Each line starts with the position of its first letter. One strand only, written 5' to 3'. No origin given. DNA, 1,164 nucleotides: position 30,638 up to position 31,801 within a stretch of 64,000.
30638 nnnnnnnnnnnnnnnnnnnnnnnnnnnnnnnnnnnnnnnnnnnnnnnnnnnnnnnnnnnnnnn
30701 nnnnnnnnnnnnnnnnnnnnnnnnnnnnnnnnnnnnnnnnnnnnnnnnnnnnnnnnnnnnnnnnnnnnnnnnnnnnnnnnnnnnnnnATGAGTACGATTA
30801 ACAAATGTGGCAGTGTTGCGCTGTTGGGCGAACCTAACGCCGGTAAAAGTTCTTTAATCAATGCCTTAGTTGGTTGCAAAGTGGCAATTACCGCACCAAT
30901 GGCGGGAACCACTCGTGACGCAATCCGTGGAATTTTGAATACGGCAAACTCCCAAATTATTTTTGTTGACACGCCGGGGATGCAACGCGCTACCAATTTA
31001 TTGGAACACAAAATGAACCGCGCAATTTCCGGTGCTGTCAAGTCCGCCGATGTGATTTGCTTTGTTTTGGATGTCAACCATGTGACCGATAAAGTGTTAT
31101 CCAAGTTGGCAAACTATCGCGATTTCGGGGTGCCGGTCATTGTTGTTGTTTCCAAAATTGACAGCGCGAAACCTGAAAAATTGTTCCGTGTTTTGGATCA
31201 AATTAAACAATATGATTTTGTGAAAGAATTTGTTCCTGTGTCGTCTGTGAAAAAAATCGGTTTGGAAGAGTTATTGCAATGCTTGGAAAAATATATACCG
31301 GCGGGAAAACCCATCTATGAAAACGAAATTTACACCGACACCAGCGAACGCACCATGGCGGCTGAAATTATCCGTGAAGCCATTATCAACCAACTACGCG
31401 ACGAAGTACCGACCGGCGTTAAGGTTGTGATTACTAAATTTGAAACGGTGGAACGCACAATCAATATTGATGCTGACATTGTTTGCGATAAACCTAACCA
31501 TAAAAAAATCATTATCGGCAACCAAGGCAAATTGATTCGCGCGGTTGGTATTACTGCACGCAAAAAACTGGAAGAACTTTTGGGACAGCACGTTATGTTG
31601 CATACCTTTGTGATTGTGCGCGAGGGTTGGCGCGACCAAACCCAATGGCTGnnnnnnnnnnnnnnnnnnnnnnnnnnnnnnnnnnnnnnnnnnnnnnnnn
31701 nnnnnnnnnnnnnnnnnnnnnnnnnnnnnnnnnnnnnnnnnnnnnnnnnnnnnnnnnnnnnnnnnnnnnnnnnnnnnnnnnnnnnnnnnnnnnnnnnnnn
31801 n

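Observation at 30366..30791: Active-site-dead cytidine deaminase retained inside the ybeY-cdd-era operon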

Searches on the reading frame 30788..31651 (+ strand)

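Call 3: search_protein_families(library=pfam, proteins=[window:30788-31651:+], max_evalue=0.01)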
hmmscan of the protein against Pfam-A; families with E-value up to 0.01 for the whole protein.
window:30788-31651:+ (288 aa): 15 families
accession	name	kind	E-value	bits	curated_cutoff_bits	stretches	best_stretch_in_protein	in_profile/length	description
PF01926.29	MMR_HSR1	-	1.1e-25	90.4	21.9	1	10-123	2-113/113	50S ribosome-binding GTPase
PF02421.24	FeoB_N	-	4e-16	59.4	27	1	9-164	2-154/156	Ferrous iron transport protein B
PF07650.23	KH_2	-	2.8e-12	46.7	22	1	206-282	1-78/78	KH domain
PF00009.33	GTP_EFTU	-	6.3e-12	45.9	26.5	1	41-171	55-187/188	Elongation factor Tu GTP binding domain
PF00350.29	Dynamin_N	-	1.2e-10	42.1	27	2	10-41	1-32/168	Dynamin family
PF10662.15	PduV-EutP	-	8.2e-09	35.8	21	1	56-167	37-142/143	Ethanolamine utilisation - propanediol utilisation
PF03193.22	RsgA_GTPase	-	2.3e-07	31.2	30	1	9-67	108-170/174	RsgA GTPase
PF03029.23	ATP_bind_1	-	7.7e-06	26.3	27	1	32-147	66-190/240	Conserved hypothetical ATP binding protein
PF04548.22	AIG1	-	1.2e-05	25.2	27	1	10-109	3-109/212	AIG1 family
PF02492.25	cobW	-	0.00014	21.9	20.7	1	45-140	73-170/180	CobW/HypB/UreG, nucleotide-binding domain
PF16897.10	MMR_HSR1_Xtn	-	0.0004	20.8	35.2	1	98-164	40-98/106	C-terminal region of MMR_HSR1 domain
PF19993.5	DO-GTPase2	-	0.0025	18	27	0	10-28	3-21/226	Double-GTPase 2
PF13401.12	AAA_22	-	0.0034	18.1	27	1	6-120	4-121/130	AAA domain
PF07728.20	AAA_5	-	0.0038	17.7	22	1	10-109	2-88/139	AAA domain (dynein-related subfamily)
PF08477.19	Roc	-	0.0068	17.1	27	0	10-125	2-119/119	Ras of Complex, Roc, domain of DAPkinase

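Call 4: search_protein_families(library=ncbifam, proteins=[window:30788-31651:+], max_evalue=0.01)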
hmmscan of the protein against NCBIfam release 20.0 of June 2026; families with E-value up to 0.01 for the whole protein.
window:30788-31651:+ (288 aa): 35 families (the best 25 are shown)
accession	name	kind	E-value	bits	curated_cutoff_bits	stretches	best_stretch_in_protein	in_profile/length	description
NF000908.1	PRK00089.1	equivalog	8.5e-91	304.2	237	1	6-287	2-285/291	GTPase Era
TIGR00436.1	era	equivalog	4.7e-63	213.1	116.25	1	9-275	2-269/270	GTPase Era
TIGR03594.1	GTPase_EngA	equivalog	9.1e-31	107.3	306.7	1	10-175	3-165/432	ribosome biogenesis GTPase Der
NF003661.0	PRK05291.1-3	equivalog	4.6e-27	95.4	380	1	8-175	217-375/448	tRNA uridine-5-carboxymethylaminomethyl(34) synthesis GTPase MnmE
TIGR03918.1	GTP_HydF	equivalog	1.5e-23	83.3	325.55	1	9-174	9-171/392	[FeFe] hydrogenase H-cluster maturation GTPase HydF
TIGR00231.1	small_GTP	domain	4.9e-23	81.7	42.5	1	6-166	2-162/164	GTP-binding protein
TIGR00450.1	mnmE_trmE_thdF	equivalog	3.6e-21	75.8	252.6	1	4-204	206-396/446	tRNA uridine-5-carboxymethylaminomethyl(34) synthesis GTPase MnmE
NF007071.0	PRK09518.1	equivalog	2.9e-18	65.7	953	1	6-131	270-396/706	bifunctional cytidylate kinase/GTPase Der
NF002828.0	PRK03003.1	equivalog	1.6e-17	63.3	631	1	8-172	41-202/477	ribosome biogenesis GTPase Der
TIGR00437.1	feoB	equivalog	1.3e-15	57.1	315.65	1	14-206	1-180/594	ferrous iron transport protein B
TIGR03598.1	GTPase_YsxC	equivalog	1.9e-15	57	124.45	1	9-166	20-185/186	ribosome biogenesis GTP-binding protein YihA/YsxC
TIGR03596.1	GTPase_YlqF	equivalog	2.2e-13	50.2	208.2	1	10-65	121-173/276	ribosome biogenesis GTPase YlqF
TIGR02729.1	Obg_CgtA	equivalog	7.7e-13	48.2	280.25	1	9-168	159-326/329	Obg family GTPase CgtA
NF007105.0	PRK09554.1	equivalog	4.3e-12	45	683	1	9-171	5-168/772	Fe(2+) transporter permease subunit FeoB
NF008956.1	PRK12299.1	equivalog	9e-12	44.6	300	1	9-170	160-325/327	GTPase ObgE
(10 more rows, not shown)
